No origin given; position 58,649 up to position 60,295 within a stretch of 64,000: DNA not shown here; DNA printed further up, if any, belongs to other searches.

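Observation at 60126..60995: Archaeal class IA (DeoC/FbaB) aldolase paired with the ADP-dependent kinase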

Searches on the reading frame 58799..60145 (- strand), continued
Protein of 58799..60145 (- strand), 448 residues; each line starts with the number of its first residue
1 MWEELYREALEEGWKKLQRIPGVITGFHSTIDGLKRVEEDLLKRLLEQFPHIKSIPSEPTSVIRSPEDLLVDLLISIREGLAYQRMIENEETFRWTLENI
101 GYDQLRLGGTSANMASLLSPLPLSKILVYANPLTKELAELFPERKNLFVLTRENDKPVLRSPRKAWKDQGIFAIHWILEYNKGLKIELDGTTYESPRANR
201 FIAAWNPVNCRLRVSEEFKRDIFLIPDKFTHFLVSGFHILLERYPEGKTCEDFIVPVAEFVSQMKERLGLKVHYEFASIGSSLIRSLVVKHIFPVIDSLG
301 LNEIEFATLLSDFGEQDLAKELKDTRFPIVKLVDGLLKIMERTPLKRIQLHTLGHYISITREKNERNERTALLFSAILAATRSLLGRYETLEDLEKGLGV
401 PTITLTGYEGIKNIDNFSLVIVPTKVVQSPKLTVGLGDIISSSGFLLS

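Call 41: search_solved_structures(query=window:58799-60145:-, max_evalue=1e-40, show_alignments=4)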
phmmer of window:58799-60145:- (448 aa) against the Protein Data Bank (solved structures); distinct sequences matched with E-value up to 1e-40: 13.
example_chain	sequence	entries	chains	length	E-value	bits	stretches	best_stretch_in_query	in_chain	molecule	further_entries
6c8z_A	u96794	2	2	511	1.2e-74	255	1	2-446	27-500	ADP-dependent phosphofructokinase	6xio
5k27_A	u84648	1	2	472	7.2e-63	216.3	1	22-446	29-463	ancMT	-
5kkg_A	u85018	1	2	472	1.5e-62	215.2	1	22-446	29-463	ancMT E72A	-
1gc5_A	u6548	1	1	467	2e-62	214.8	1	1-446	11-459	ADP-DEPENDENT GLUCOKINASE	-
4b8r_A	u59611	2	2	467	4.1e-62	213.8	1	1-446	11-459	ADP-DEPENDENT GLUCOKINASE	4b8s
5od2_A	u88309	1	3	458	1.5e-59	205.4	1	23-446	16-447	Bifunctional ADP-specific glucokinase/phosphofructokinase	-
5o0i_A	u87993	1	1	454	5.6e-59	203.4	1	2-446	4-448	ADP-dependent glucokinase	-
5o0j_A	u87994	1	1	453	5.7e-59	203.4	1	2-446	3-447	ADP-dependent glucokinase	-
1l2l_A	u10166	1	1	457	5.7e-59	203.4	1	2-446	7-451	ADP-dependent Glucokinase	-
1ua4_A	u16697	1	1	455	6.3e-57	196.7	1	2-446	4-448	ADP-dependent glucokinase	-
5o5x_A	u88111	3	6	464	1.7e-54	188.7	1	1-361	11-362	ADP-dependent glucokinase,ADP-dependent glucokinase,ADP-dependent glucokinase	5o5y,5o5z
1u2x_A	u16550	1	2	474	7.3e-48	166.8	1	22-446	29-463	ADP-specific phosphofructokinase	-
3drw_A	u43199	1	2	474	8.9e-47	163.2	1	22-446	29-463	ADP-specific phosphofructokinase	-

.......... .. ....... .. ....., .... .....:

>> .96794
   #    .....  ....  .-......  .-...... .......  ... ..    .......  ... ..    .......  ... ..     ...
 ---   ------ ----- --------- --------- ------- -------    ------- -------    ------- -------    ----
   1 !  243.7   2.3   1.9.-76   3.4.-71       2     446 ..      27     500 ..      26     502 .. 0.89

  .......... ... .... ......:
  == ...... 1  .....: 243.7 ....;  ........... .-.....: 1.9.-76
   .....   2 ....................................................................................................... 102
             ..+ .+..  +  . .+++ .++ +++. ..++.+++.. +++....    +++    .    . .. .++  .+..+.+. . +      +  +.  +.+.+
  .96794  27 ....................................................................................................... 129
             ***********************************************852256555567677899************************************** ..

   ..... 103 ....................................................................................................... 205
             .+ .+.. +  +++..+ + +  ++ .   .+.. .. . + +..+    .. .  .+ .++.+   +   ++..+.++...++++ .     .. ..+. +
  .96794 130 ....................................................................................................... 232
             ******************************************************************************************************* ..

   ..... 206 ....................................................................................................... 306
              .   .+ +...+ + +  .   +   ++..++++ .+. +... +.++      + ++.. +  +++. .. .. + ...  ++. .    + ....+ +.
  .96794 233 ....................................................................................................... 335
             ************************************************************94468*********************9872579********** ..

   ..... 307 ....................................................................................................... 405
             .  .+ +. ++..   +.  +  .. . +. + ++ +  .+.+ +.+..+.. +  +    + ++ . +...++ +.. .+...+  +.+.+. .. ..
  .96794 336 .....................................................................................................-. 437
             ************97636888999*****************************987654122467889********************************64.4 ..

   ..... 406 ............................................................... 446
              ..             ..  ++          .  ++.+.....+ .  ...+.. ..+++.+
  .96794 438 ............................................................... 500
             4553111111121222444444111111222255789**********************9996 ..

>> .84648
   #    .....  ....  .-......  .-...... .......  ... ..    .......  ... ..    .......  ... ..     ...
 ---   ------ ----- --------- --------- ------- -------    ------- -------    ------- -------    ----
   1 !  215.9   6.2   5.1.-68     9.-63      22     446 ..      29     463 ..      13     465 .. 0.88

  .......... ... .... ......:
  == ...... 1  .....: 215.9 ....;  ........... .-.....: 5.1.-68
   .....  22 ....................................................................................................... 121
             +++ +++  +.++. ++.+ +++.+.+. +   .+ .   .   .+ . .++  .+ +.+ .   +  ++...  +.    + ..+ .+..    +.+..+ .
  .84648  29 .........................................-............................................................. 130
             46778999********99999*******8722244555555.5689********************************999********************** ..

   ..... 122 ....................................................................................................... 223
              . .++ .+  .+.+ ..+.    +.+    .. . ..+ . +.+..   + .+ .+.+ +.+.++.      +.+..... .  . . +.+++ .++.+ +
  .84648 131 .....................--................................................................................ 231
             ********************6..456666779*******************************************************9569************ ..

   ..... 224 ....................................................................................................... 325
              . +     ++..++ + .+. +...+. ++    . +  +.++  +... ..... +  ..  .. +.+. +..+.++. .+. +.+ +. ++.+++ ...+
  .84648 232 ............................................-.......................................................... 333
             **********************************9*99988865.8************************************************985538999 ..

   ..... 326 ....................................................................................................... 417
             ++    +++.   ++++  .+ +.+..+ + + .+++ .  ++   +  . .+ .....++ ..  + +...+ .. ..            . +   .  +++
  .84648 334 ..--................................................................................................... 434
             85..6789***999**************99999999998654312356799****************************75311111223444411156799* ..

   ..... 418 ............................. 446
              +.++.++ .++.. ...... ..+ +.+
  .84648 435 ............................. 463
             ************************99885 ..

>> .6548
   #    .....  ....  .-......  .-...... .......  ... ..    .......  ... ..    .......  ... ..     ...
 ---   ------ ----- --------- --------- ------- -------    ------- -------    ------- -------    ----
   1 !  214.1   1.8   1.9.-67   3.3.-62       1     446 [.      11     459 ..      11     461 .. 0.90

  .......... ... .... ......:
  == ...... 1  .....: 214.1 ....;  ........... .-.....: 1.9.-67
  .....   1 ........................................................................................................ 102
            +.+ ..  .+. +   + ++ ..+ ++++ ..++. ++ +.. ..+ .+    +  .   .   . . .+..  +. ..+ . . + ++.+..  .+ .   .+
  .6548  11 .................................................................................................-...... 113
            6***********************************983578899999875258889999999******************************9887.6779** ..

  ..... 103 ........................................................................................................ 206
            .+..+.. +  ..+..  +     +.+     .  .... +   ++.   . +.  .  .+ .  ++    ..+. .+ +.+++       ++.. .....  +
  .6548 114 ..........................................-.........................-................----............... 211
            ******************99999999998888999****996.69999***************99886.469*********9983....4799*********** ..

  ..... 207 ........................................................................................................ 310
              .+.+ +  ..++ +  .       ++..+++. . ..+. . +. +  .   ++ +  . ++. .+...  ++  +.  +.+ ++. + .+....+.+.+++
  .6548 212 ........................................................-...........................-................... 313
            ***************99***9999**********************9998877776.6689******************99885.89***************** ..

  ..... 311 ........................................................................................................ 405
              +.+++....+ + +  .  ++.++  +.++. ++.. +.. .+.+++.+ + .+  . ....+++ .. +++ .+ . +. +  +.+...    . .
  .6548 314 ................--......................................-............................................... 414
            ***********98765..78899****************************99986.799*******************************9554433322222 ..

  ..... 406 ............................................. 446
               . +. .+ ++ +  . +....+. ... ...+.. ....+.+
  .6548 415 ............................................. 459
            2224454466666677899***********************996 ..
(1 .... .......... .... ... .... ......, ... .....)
